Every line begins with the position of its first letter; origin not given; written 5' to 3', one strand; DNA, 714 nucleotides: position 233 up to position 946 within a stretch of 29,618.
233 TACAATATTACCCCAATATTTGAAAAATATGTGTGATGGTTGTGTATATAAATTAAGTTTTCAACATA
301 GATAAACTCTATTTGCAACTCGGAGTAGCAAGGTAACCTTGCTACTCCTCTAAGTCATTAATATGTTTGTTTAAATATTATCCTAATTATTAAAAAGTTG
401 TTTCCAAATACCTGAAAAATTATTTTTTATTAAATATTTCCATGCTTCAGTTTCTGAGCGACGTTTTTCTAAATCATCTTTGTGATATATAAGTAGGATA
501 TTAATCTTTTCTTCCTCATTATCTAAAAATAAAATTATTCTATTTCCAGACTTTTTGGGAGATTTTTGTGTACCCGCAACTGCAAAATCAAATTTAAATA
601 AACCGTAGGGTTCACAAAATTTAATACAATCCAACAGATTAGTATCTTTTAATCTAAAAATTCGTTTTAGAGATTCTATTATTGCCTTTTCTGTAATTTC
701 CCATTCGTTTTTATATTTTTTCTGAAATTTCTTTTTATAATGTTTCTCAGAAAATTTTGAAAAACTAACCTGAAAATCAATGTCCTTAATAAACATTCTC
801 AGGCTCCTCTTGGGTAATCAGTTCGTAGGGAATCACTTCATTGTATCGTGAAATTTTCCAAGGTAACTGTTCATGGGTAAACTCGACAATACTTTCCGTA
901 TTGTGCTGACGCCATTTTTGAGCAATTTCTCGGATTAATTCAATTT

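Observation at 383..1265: Panacea (DUF4065) antitoxin paired with an unrecognised 137-aa toxin candidate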

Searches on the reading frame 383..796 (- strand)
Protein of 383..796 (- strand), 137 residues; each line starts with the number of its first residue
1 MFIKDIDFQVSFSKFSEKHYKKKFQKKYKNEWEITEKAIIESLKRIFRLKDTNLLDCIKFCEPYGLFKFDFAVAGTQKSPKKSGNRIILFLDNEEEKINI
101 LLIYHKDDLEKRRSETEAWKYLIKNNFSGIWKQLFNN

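Call 3: search_protein_families(library=pfam, proteins=[window:383-796:-], max_evalue=1)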
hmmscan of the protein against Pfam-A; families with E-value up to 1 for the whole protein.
window:383-796:- (137 aa): 1 family
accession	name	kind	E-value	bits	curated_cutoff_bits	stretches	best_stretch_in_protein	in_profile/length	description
PF12686.12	DUF3800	-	0.27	12.4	21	1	3-113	36-117/149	Protein of unknown function (DUF3800)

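Call 4: search_protein_families(library=ncbifam, proteins=[window:383-796:-], max_evalue=1)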
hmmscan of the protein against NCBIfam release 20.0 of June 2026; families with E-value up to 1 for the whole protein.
window:383-796:- (137 aa): 0 families

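Call 5: search_protein_families(library=padloc, proteins=[window:383-796:-], max_evalue=1)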
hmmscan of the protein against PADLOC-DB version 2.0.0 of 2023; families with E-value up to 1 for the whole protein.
window:383-796:- (137 aa): 0 families

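Call 6: find_homologous_proteins(query=window:383-796:-, max_evalue=0.001)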
Query window:383-796:- (137 aa): 24 proteins with E <= 0.001 among 36 candidates.
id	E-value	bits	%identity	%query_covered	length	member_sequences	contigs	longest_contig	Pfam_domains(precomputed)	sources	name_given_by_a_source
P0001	2.4e-80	285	96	100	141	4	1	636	-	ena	-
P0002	8.0e-74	264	87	100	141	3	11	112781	-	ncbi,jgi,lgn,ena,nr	ncbi:MAG: hypothetical protein DRR16_27770 [Candidatus Parabeggiatoa sp. nov. 3]|nr:MAG: hypothetica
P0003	2.8e-73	262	88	100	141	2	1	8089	-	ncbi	ncbi:MAG: hypothetical protein ABFS56_26545 [Pseudomonadota bacterium]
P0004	3.1e-73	262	88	100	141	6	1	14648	-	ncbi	-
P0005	8.5e-71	254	86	100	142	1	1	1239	-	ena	-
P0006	2.9e-69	249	84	98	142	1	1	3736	-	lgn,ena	-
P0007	4.6e-69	249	82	100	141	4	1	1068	-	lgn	-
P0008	1.0e-64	234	78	99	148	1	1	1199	-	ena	-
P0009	4.0e-64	233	81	98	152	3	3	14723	-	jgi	jgi:hypothetical protein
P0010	6.1e-64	232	79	99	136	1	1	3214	-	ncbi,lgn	-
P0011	1.1e-58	215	73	99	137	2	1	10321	-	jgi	-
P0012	5.0e-58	213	72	99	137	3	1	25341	-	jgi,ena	-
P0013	8.9e-58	212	72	100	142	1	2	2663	-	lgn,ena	-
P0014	1.8e-55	205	76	95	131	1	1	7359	-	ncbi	-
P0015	2.1e-53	198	86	77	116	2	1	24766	-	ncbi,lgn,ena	-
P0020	1.7e-25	108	47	99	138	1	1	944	-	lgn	-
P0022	4.7e-22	96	44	91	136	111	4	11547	-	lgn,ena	-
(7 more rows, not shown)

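Call 7: search_solved_structures(query=window:383-796:-, max_evalue=10, show_alignments=2)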
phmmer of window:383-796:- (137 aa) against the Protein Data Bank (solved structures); distinct sequences matched with E-value up to 10: 13.
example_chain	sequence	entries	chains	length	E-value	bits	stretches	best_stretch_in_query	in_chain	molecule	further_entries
2q0z_X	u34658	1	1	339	0.0094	19.2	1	11-96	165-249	Protein PRO2281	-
6qdv_B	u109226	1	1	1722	0.26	14.6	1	11-96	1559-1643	U5 small nuclear ribonucleoprotein 200 kDa helicase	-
4f91_B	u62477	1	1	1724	0.26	14.6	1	11-96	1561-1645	U5 small nuclear ribonucleoprotein 200 kDa helicase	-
4f92_B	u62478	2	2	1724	0.26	14.6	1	11-96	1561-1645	U5 small nuclear ribonucleoprotein 200 kDa helicase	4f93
5urj_A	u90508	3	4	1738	0.26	14.5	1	11-96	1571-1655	U5 small nuclear ribonucleoprotein 200 kDa helicase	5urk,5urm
4kit_B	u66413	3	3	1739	0.26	14.5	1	11-96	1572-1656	U5 small nuclear ribonucleoprotein 200 kDa helicase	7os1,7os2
6s8q_B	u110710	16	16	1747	0.26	14.5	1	11-96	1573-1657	U5 small nuclear ribonucleoprotein 200 kDa helicase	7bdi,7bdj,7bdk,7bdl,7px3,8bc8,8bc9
6s8o_B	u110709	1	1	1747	0.26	14.5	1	11-96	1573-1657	U5 small nuclear ribonucleoprotein 200 kDa helicase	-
3jcr_C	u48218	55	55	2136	0.34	14.2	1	11-96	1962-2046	hBrr2 | U5 small nuclear ribonucleoprotein 200 kDa helicase | Brr2, U5 small nuclear ribonucleoprotein 200 kDa helicase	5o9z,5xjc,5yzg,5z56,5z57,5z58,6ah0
6s9i_B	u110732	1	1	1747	0.34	14.2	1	11-96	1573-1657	U5 small nuclear ribonucleoprotein 200 kDa helicase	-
2ke5_A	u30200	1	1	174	1.1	12.5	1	88-114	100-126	Ras-related protein Ral-B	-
9yq6_B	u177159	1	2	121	2.2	11.6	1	46-80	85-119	PIV3HN-13 Fab Heavy Chain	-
9dzq_G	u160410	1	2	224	2.3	11.5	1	46-83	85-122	Human antibody PIV3HN-13 heavy chain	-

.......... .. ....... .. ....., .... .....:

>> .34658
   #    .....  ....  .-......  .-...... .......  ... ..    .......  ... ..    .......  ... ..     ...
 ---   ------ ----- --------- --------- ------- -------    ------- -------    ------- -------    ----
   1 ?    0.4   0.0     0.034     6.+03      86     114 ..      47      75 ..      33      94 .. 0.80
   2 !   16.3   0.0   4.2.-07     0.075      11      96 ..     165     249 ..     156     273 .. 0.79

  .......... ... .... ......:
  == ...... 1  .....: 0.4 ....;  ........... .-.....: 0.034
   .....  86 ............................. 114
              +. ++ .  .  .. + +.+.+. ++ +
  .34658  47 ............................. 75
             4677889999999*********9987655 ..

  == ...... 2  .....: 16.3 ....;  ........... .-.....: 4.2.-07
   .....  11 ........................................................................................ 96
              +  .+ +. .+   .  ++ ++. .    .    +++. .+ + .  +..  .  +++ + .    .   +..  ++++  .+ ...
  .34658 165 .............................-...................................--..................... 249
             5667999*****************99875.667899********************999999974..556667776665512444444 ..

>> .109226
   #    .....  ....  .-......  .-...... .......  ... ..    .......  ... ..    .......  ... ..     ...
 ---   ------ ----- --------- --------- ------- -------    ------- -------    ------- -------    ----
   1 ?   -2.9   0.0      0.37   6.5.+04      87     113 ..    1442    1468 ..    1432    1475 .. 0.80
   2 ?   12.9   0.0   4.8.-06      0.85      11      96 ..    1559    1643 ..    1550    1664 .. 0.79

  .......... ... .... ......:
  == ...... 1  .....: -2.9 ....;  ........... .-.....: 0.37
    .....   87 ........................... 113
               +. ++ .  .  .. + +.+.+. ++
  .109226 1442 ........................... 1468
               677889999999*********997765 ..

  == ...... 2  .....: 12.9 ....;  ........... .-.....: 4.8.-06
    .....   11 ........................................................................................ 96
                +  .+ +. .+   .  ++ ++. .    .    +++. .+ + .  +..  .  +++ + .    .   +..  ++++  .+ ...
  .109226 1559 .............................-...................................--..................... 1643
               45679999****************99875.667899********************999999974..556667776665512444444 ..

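Call 8: search_protein_families(library=phrogs, proteins=[window:383-796:-], max_evalue=1)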
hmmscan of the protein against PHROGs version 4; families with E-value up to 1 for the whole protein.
window:383-796:- (137 aa): 1 family
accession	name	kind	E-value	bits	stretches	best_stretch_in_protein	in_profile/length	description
phrog_5869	-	unknown function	0.00084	20.4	1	5-118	7-95/110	-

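Call 11: search_solved_structures(query=A1, max_evalue=10, show_alignments=3)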
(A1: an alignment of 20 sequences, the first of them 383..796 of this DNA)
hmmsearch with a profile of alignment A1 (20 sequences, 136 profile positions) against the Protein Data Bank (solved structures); distinct sequences matched with E-value up to 10: 6.
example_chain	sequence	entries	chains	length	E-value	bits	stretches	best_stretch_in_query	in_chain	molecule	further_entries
5ja9_C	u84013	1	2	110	0.031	17.6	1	79-116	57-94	Toxin HigB-2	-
5ja8_A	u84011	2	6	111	0.031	17.6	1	79-116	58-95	Toxin HigB-2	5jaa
8a0x_C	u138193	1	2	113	0.032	17.6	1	79-116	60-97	Toxin HigB-2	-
9tv9_C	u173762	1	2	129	0.04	17.3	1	79-116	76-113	Toxin HigB-2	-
5mje_A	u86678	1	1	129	0.044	17.1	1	79-116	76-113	Cytotoxic translational repressor of toxin-antitoxin stability system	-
5zfg_A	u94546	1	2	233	0.44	13.9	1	1-43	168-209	Glutathione S-transferase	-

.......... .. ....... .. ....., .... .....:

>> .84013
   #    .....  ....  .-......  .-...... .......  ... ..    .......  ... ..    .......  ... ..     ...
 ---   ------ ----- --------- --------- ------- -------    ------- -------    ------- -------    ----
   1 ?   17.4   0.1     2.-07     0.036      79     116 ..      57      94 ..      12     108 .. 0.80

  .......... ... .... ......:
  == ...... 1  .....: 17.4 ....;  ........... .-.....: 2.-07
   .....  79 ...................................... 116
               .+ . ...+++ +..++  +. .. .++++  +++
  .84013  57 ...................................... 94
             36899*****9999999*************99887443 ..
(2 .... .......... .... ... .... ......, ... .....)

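Call 15: find_encoding_contigs(protein=P0002, flank=4000, max_places=5)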
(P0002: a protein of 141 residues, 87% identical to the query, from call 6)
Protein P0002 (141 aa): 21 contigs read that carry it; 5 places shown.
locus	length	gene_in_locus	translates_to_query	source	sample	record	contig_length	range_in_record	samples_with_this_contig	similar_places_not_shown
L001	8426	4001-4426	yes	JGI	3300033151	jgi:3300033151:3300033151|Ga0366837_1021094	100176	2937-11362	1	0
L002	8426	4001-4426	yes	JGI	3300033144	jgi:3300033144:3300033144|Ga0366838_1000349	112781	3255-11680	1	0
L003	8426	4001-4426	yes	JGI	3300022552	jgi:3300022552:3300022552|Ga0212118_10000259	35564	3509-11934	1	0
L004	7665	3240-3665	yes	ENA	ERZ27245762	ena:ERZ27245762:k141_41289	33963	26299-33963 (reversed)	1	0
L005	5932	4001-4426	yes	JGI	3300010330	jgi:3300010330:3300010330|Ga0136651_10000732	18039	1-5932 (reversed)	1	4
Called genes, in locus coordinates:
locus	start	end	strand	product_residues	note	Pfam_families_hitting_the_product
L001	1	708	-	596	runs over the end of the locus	PF00089:Trypsin (weak), PF13365:Trypsin_2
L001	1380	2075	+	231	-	PF12797:Fer4_2 (faint), PF13247:Fer4_11, PF12838:Fer4_7, PF13187:Fer4_9 (weak), PF00037:Fer4 (weak), PF12837:Fer4_6, PF13237:Fer4_10 (weak)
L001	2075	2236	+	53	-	-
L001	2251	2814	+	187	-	PF02613:Nitrate_red_del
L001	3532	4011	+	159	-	PF13274:SocA_Panacea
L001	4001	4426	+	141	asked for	-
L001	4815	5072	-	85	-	-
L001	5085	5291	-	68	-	-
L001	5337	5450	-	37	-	-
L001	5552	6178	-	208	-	-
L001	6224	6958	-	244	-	PF01553:Acyltransferase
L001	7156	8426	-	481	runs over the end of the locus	PF19363:DUF5939, PF00211:Guanylate_cyc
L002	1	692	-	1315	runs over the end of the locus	?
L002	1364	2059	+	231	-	PF12797:Fer4_2 (faint), PF13247:Fer4_11, PF12838:Fer4_7, PF13187:Fer4_9 (weak), PF00037:Fer4 (weak), PF12837:Fer4_6, PF13237:Fer4_10 (weak)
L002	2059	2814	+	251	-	PF02613:Nitrate_red_del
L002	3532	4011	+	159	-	PF13274:SocA_Panacea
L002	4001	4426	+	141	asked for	-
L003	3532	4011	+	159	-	PF13274:SocA_Panacea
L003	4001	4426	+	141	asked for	-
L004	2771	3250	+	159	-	PF13274:SocA_Panacea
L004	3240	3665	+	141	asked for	-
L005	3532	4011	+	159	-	PF13274:SocA_Panacea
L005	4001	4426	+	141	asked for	-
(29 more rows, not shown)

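Call 16: find_encoding_contigs(protein=P0022, flank=4000, max_places=4)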
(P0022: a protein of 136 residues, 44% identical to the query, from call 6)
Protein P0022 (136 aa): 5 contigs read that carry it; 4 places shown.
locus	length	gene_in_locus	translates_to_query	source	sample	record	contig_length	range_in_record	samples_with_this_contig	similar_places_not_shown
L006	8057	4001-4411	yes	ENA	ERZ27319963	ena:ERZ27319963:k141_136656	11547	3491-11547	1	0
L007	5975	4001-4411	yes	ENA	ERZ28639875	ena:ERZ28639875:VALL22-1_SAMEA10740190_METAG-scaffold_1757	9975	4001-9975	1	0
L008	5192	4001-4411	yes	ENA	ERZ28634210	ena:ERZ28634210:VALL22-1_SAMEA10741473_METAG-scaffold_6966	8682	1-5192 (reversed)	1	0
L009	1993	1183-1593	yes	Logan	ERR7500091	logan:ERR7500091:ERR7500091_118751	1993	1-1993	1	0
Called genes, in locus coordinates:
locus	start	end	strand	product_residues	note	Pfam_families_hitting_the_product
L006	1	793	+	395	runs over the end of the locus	PF01420:Methylase_S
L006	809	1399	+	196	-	-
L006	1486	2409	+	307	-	PF00078:RVT_1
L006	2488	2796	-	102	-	-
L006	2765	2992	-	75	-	PF09954:DUF2188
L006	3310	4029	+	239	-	PF01381:HTH_3, PF12844:HTH_19 (weak), PF13560:HTH_31, PF13274:SocA_Panacea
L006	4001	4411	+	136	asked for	-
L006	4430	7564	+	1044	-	PF04313:HSDR_N, PF04851:ResIII, PF18766:SWI2_SNF2, PF22679:T1R_D3-like, PF11867:T1RH-like_C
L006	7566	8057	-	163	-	?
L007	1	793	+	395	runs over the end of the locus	PF01420:Methylase_S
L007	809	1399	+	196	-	-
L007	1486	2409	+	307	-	PF00078:RVT_1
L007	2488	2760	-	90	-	-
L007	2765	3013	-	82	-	PF09954:DUF2188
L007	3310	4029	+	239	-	PF01381:HTH_3, PF12844:HTH_19 (weak), PF13560:HTH_31, PF13274:SocA_Panacea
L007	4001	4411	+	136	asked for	-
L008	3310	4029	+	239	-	PF01381:HTH_3, PF12844:HTH_19 (weak), PF13560:HTH_31, PF13274:SocA_Panacea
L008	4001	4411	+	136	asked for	-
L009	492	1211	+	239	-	PF01381:HTH_3, PF12844:HTH_19 (weak), PF13560:HTH_31, PF13274:SocA_Panacea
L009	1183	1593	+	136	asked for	-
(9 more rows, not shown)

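Call 23: predict_structure(alignment_id=A1)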
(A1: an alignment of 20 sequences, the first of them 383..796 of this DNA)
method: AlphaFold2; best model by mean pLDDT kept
length: 137 residues; sequences in the alignment: 20
mean_pLDDT: 92.0   pTM: 0.87
mean pLDDT of the five models: 92.0, 91.4, 91.3, 91.3, 90.6
residues with pLDDT >= 90: 100; 70-90: 33; 50-70: 4; < 50: 0
segments of 3 or more residues with pLDDT < 50: none
pLDDT, mean of each block of 10 residues (from residue 1): 91 94 89 95 95 92 94 89 94 97 89 86 94 86
secondary structure, 60 per line:
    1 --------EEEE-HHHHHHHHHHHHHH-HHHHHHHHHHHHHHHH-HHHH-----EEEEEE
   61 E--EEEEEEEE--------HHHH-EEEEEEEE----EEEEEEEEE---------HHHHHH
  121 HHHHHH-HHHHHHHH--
elements in order: E9-12 H14-27 H29-44 H46-49 E55-61 E64-71 H80-83 E85-92 E97-105 H115-126 H128-135

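Call 26: fold_search(model_id=the predicted structure, library=pdb)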
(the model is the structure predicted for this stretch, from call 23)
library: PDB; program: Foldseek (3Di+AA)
matches with E <= 10: 474; with E <= 0.001: 0
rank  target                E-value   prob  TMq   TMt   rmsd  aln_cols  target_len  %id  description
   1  8a0x_D                1.2e-03  1.00  0.44  0.52   5.9       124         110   17  Crystal structure of the HigB2-HigA2 tetramer in complex with operator DNA (released 2023-05-03)
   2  5ja9_D                4.7e-03  0.98  0.39  0.48   5.3       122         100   18  Crystal structure of the HigB2 toxin in complex with Nb6 (released 2017-04-05)
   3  1wmi_A                6.1e-03  1.00  0.49  0.72   3.0       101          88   11  Crystal structure of archaeal RelE-RelB complex from Pyrococcus horikoshii OT3 (released 2005-03-15)
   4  5mje_A                6.1e-03  0.99  0.48  0.56   5.5       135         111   17  Crystal structure of the HigB2 toxin in complex with Nb8 (released 2017-04-05)
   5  5ja8_E                6.9e-03  0.98  0.41  0.49   6.2       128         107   17  Crystal structure of the HigB2 toxin in complex with Nb2 (released 2017-04-05)
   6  2khe_MODEL_1_A        1.0e-02  1.00  0.44  0.63   5.2       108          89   17  Solution Structure of the Bacterial Toxin Rele from Thermus Thermophilus HB8 (released 2010-03-31)
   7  5ja8_G                1.0e-02  0.97  0.40  0.49   6.3       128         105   17  Crystal structure of the HigB2 toxin in complex with Nb2 (released 2017-04-05)
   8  5ja9_C                1.1e-02  0.97  0.41  0.52   6.0       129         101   18  Crystal structure of the HigB2 toxin in complex with Nb6 (released 2017-04-05)
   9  5ja8_C                1.1e-02  0.96  0.39  0.48   6.2       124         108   18  Crystal structure of the HigB2 toxin in complex with Nb2 (released 2017-04-05)
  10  7v5y_E                1.2e-02  1.00  0.51  0.76   2.8        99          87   14  Crystal structure of hexameric complex of Sa2YoeB-Sa2YefM toxin-antitoxin from Staphylococcus aureus (released 2021-12-15)
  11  8a0x_C                1.7e-02  0.95  0.43  0.51   6.2       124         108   18  Crystal structure of the HigB2-HigA2 tetramer in complex with operator DNA (released 2023-05-03)
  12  3g5o_B                1.8e-02  0.99  0.42  0.66   4.8       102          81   15  The crystal structure of the toxin-antitoxin complex RelBE2 (Rv2865-2866) from Mycobacterium tuberculosis (released 2009-04-14)
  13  5ja8_A                1.8e-02  0.96  0.42  0.52   5.6       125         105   19  Crystal structure of the HigB2 toxin in complex with Nb2 (released 2017-04-05)
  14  9w3a_A                1.8e-02  0.85  0.37  0.42   7.2       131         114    8  Crystal structure of PfiAT toxin-antitoxin complex (released 2026-02-11)
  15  3g5o_C                2.0e-02  0.99  0.45  0.66   4.7       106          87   15  The crystal structure of the toxin-antitoxin complex RelBE2 (Rv2865-2866) from Mycobacterium tuberculosis (released 2009-04-14)
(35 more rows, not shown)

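Call 27: search_protein_representatives(alignment_id=A1)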
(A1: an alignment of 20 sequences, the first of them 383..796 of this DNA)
Query: 20 sequences, 136 profile positions. Proteins with E-value up to 0.001 (for the whole library): 207; up to 1e-10: 152; up to 1e-30: 26. The best 150 are listed.
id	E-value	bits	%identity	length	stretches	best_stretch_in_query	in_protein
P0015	7.8e-53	194.5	-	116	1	32-135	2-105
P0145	5.9e-43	162.5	-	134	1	4-134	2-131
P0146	9.8e-43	161.8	-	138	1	1-135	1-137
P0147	8.9e-41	155.4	-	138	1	1-135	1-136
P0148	1.2e-40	155.0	-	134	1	7-134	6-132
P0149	5.7e-39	149.6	-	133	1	5-134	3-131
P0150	2.0e-37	144.5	-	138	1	1-129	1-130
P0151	3.3e-37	143.9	-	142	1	4-133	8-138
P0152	3.9e-37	143.6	-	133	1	4-134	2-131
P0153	3.9e-37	143.6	-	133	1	5-134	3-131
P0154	5.5e-37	143.2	-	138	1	1-130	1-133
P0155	6.6e-37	142.9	-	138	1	1-134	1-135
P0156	9.8e-37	142.3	-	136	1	6-131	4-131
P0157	1.0e-36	142.3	-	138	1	1-134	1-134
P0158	8.8e-36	139.2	-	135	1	4-131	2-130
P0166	9.5e-32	126.2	-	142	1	1-133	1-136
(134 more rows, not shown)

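Call 32: search_protein_families(library=pfam, alignment_id=A2, max_evalue=0.1)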
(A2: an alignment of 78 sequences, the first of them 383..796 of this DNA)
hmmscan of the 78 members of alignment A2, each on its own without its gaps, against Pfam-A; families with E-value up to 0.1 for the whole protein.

A. member 1, window:383-796:- (137 aa): 0 families

B. families by the number of members that match (of 78 scanned): 49 families (the first 25 are shown)
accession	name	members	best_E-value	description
PF11919.13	PSME4_C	2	0.013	Proteasome activator complex subunit 4-like, C-terminal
PF07911.18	DUF1677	1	0.001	Protein of unknown function (DUF1677)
PF14040.12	DNase_NucA_NucB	1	0.0015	Deoxyribonuclease NucA/NucB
PF08696.17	Dna2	1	0.0031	DNA replication factor Dna2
PF18151.6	DUF5601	1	0.0054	Domain of unknown function (DUF5601)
PF21739.2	DUF6866_N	1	0.0066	Family of unknown function (DUF6866) N-terminal domain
PF06575.17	DUF1132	1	0.0066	Protein of unknown function (DUF1132)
PF06119.19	NIDO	1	0.0069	Nidogen-like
PF11486.13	DUF3212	1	0.007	Protein of unknown function (DUF3212)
PF17116.11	T9SS_plug_1st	1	0.0075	Type 9 secretion system plug protein 1st domain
PF05133.19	SPP1_portal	1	0.011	Phage portal protein, SPP1 Gp6-like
PF17679.6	Dip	1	0.012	gp37/Dip protein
PF10483.15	Elong_Iki1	1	0.012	Elongator subunit Iki1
PF10786.14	HI_0552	1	0.014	HI_0552 protein family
PF09509.15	Hypoth_Ymh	1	0.014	Protein of unknown function (Hypoth_ymh)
PF06296.18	RelE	1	0.014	RelE toxin of RelE / RelB toxin-antitoxin system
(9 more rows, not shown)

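Call 43: find_homologous_proteins(query=A2, max_evalue=0.001)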
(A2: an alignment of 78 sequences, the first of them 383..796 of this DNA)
Query A2 (78 sequences) (137 aa, profile of the alignment): 200 proteins with E <= 0.001 among 592 candidates; the best 120 are listed.
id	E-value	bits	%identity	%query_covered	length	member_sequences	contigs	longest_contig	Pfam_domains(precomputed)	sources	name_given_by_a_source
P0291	6.0e-48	180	42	88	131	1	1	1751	-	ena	-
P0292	4.0e-47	177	39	89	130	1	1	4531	-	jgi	jgi:hypothetical protein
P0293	9.7e-47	176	41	95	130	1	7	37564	-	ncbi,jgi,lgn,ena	-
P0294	1.8e-46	175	35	88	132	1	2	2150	-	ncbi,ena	-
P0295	2.2e-46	175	41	96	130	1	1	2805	-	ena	-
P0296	3.4e-46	174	40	91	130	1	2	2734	-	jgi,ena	-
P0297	7.7e-46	173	44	88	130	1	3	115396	-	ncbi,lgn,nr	ncbi:hypothetical protein KKG22_00880 [Patescibacteria group bacterium]|nr:hypothetical protein [Pat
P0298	1.1e-45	173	42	89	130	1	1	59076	-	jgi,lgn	jgi:hypothetical protein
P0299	1.3e-45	172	42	93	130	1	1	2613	-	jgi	-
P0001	1.6e-45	172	96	100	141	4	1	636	-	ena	-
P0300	2.2e-45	172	39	91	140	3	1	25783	-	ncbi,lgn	-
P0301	2.9e-45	171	41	88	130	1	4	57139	-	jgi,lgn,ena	-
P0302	2.9e-45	171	38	95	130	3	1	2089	-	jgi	-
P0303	3.6e-45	171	37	90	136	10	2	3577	-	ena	-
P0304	4.8e-45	171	40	93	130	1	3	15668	-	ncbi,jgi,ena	-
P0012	7.8e-45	170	72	99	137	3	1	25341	-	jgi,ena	-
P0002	1.3e-44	169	87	100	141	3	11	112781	-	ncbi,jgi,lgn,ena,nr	ncbi:MAG: hypothetical protein DRR16_27770 [Candidatus Parabeggiatoa sp. nov. 3]|nr:MAG: hypothetica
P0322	4.8e-44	167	35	94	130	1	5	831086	-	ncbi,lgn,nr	ncbi:MAG: hypothetical protein KBC69_00615 [Candidatus Magasanikbacteria bacterium]|nr:hypothetical 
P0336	2.2e-43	165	46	91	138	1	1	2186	-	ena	-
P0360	1.2e-42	163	39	88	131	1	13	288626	-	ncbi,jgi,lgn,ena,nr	ncbi:MAG: hypothetical protein A2562_03960 [Candidatus Nealsonbacteria bacterium RIFOXYD1_FULL_39_11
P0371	2.2e-42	162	49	93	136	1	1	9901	-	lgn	-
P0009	1.5e-41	159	81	98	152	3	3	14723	-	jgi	jgi:hypothetical protein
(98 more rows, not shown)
